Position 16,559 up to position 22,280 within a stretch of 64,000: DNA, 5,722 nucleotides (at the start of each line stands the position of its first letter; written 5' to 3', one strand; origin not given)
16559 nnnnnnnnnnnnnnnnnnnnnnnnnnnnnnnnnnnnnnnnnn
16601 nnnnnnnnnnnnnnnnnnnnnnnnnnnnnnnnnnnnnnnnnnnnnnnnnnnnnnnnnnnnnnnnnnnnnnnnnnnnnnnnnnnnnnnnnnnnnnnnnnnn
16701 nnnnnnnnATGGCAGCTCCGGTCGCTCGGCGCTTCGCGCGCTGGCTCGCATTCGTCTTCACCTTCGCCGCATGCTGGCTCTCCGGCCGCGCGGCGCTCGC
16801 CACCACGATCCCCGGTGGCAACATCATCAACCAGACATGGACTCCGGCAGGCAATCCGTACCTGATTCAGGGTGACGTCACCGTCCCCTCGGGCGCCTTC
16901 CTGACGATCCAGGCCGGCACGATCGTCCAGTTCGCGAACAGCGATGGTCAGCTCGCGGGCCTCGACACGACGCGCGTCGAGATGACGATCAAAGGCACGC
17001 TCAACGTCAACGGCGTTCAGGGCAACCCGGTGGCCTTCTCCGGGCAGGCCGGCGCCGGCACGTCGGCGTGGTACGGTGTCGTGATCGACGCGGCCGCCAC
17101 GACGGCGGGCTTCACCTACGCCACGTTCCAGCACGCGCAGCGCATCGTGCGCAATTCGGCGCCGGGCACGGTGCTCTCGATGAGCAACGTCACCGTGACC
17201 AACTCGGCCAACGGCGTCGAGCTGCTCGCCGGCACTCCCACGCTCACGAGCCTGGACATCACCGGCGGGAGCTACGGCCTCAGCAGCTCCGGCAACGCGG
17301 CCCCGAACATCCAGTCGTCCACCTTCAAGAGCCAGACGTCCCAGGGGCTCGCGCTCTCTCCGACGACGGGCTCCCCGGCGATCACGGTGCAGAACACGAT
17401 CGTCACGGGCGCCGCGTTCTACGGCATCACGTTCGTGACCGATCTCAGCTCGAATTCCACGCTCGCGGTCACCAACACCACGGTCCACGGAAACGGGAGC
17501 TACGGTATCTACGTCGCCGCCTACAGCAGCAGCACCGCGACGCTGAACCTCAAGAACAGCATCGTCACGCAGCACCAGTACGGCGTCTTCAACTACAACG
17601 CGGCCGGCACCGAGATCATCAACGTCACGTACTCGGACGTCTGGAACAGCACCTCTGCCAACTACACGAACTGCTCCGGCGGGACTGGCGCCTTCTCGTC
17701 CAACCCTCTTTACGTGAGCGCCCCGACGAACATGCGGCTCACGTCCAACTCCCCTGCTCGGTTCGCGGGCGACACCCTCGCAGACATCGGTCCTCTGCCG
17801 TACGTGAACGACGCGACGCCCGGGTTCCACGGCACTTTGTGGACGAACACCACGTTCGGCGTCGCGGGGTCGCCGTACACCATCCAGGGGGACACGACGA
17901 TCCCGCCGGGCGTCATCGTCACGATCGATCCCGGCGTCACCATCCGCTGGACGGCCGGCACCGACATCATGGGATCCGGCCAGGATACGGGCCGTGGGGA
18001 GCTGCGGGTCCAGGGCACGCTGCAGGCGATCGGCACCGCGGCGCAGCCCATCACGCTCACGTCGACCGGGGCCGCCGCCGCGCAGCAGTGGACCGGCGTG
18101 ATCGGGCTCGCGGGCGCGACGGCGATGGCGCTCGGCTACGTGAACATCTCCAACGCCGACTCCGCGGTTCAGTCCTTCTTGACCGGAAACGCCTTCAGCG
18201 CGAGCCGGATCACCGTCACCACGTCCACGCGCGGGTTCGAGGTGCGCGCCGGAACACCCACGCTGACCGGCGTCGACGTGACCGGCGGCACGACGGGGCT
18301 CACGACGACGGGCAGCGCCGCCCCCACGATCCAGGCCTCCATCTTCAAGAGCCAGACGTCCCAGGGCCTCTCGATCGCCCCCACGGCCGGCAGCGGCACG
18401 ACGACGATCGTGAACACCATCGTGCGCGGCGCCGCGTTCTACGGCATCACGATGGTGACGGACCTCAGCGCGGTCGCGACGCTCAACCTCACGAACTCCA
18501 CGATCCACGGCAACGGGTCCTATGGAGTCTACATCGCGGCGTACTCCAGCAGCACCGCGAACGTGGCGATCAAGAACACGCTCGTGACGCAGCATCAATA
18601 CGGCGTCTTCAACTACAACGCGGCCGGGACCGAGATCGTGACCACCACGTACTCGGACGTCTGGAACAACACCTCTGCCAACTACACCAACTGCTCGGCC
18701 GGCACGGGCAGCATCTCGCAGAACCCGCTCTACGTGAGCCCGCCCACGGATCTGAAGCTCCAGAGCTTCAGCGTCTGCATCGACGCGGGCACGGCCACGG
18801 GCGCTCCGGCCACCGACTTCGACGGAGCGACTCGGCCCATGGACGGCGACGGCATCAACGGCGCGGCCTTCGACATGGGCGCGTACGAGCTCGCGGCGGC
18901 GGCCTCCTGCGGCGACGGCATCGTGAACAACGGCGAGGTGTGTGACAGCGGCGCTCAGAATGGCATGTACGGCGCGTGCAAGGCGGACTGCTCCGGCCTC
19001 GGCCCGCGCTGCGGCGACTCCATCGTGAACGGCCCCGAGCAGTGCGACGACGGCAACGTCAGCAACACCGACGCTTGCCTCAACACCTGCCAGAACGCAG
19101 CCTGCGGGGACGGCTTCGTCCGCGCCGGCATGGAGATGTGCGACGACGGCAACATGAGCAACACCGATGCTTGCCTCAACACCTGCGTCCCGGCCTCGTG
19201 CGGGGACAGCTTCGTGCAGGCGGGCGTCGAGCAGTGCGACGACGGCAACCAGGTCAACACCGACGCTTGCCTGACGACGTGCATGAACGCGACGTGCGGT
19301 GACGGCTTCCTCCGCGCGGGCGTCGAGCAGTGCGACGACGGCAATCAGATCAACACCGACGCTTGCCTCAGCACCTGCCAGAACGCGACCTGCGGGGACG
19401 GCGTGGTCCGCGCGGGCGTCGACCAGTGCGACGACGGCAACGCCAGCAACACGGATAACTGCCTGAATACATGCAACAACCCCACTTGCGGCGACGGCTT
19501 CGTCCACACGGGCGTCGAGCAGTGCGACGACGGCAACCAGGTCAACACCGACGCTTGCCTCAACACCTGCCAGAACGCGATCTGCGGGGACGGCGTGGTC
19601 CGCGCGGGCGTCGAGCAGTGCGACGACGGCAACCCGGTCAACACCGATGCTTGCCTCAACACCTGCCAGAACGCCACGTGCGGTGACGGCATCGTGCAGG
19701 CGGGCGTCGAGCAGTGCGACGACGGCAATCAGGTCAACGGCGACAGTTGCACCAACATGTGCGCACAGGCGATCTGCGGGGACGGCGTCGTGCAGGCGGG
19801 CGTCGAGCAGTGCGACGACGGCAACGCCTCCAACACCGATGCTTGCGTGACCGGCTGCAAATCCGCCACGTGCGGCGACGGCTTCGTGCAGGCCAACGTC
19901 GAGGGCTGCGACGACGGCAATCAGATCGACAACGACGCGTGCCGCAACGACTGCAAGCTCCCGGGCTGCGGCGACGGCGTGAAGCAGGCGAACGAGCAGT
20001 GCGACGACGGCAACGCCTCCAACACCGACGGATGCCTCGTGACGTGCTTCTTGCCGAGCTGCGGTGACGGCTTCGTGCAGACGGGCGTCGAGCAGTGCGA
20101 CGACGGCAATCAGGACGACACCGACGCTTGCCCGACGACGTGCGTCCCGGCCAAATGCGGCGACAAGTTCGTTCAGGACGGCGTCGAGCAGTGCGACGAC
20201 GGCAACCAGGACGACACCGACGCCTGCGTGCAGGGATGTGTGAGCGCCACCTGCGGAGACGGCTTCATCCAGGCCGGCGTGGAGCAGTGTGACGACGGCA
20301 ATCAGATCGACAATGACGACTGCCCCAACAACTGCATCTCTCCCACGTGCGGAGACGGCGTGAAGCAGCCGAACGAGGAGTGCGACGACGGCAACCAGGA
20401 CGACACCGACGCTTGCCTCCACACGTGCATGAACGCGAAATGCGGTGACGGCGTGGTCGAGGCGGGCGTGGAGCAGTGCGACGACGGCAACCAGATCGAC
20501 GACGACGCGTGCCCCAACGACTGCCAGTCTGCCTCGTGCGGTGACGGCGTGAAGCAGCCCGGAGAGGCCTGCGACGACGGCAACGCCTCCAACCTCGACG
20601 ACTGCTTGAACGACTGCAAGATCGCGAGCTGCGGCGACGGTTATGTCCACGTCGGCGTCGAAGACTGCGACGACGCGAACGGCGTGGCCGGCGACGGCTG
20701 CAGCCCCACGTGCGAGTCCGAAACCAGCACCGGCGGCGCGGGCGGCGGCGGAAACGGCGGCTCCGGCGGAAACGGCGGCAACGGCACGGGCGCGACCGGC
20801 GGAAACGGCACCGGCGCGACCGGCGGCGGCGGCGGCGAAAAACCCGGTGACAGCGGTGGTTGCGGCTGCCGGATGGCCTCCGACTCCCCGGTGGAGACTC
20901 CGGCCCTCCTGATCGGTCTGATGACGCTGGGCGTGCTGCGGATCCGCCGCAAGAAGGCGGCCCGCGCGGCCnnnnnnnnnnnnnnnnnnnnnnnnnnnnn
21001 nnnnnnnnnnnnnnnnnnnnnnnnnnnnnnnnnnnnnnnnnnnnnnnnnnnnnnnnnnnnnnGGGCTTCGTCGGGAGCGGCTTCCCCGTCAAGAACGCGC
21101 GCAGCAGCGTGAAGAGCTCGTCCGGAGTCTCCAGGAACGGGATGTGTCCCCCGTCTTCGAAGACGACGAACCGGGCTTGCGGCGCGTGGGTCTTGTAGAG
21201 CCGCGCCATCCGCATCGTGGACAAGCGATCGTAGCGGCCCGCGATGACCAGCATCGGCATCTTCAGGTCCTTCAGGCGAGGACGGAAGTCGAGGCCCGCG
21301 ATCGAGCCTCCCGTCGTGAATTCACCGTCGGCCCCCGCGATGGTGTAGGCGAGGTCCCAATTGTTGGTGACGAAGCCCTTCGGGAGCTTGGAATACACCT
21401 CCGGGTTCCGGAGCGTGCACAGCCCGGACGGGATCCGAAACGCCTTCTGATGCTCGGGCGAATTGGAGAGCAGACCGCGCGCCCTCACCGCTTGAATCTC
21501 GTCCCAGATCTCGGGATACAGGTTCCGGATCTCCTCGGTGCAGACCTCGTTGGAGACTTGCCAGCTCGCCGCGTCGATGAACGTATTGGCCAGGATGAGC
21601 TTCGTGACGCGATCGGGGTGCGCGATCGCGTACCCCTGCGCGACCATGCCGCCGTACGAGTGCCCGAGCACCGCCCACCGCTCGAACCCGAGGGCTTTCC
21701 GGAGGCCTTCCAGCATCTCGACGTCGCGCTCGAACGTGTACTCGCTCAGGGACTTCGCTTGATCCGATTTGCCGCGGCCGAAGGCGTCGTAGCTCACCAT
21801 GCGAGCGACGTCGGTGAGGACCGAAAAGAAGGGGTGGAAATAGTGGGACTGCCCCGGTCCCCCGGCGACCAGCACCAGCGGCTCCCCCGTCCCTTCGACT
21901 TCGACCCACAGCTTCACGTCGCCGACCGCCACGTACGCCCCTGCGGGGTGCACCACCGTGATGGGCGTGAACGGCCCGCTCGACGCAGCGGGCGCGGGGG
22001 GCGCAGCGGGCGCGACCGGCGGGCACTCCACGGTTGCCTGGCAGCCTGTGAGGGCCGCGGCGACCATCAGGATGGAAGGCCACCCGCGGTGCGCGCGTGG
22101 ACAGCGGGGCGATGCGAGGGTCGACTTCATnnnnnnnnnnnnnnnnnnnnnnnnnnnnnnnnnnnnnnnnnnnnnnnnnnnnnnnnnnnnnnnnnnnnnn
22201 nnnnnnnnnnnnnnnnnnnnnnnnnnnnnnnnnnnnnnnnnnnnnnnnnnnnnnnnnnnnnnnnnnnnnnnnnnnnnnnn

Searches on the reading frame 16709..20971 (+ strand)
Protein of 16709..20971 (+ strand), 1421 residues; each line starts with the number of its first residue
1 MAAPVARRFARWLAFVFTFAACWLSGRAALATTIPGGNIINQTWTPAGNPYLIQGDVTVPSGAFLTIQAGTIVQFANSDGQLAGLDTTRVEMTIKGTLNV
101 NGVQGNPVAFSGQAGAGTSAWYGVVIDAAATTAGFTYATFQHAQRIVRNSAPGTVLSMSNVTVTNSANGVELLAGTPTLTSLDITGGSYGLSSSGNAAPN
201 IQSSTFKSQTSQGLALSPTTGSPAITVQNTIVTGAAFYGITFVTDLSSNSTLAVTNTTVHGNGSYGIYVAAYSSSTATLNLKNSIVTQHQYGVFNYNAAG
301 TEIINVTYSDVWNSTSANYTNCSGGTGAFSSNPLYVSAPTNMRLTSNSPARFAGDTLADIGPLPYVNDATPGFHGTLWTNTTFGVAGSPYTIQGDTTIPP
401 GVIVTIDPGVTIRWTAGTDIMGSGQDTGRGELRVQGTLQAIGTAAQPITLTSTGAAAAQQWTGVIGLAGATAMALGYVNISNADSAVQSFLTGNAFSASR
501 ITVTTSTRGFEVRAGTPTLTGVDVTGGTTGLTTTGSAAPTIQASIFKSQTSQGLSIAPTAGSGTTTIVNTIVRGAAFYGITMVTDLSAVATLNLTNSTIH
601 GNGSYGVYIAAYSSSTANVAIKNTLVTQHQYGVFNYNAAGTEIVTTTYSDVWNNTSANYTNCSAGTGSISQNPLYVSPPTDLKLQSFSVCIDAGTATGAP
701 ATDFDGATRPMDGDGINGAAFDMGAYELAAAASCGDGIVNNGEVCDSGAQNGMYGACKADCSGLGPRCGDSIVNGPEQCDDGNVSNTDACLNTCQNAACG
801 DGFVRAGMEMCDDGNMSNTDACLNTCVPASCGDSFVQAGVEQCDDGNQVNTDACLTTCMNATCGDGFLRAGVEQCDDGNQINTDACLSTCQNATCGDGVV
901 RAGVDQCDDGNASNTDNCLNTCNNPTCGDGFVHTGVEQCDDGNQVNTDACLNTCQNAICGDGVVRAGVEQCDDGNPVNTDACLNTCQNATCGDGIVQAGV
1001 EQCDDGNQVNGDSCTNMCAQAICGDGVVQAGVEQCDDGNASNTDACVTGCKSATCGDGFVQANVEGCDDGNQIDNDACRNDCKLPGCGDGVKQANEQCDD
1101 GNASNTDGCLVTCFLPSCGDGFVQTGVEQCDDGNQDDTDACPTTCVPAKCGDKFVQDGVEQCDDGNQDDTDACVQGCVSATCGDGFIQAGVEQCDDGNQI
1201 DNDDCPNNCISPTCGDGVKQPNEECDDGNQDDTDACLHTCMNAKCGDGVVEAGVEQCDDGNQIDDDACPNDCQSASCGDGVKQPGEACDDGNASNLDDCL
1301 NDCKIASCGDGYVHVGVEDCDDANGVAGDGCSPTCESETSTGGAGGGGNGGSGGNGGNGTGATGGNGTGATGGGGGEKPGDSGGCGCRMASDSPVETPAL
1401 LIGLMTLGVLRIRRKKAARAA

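Call 61: search_protein_families(library=pfam, proteins=[window:16709-20971:+], max_evalue=0.001)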
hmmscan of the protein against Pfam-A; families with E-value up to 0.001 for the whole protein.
window:16709-20971:+ (1421 aa): 1 family
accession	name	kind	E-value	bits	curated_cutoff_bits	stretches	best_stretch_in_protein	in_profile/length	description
PF13948.11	DUF4215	-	8.9e-94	308.1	27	15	920-955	15-47/47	Domain of unknown function (DUF4215)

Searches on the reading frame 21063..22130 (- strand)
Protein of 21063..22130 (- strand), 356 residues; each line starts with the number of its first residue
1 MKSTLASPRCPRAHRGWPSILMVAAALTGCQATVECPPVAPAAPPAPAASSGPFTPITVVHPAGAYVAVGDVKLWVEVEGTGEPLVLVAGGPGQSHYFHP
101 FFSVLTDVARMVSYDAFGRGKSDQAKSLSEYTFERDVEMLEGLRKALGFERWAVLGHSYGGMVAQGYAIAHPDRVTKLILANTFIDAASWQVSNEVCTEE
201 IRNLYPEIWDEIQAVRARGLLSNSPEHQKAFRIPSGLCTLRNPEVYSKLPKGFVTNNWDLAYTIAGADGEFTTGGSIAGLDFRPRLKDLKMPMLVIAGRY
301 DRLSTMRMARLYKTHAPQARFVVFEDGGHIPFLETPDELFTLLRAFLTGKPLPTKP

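Call 61: search_protein_families(library=pfam, proteins=[window:21063-22130:-], max_evalue=0.001)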
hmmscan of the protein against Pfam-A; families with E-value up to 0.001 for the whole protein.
window:21063-22130:- (356 aa): 4 families
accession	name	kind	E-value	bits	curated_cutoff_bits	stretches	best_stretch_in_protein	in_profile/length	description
PF00561.26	Abhydrolase_1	-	3.5e-34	119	25.8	1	84-335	2-244/245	alpha/beta hydrolase fold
PF12697.13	Abhydrolase_6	-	5.5e-16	60.3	26.3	1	85-340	1-215/217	Alpha/beta hydrolase family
PF12146.15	Hydrolase_4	-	2.6e-12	47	27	1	110-229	33-156/239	Serine aminopeptidase, S33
PF03096.20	Ndr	-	2.5e-05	23.6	23.3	1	120-191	65-140/283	Ndr family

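Call 77: find_related_loci(query=window:21063-22130:-, collection=metagenome_contigs, flank=7000)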
Query window:21063-22130:- (356 aa) in metagenome_contigs; peptide patterns used: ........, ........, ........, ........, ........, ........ (x = any residue, [..] = any of these).
76 stretches matched a pattern; 3 encode a relative of the query (tblastn E <= 1e-3); 3 distinct loci.
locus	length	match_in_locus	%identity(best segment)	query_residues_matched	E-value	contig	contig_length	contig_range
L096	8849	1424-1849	23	83-208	9e-6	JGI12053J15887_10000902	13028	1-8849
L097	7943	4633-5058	23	83-208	9e-6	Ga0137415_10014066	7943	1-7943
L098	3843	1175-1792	25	25-208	2e-5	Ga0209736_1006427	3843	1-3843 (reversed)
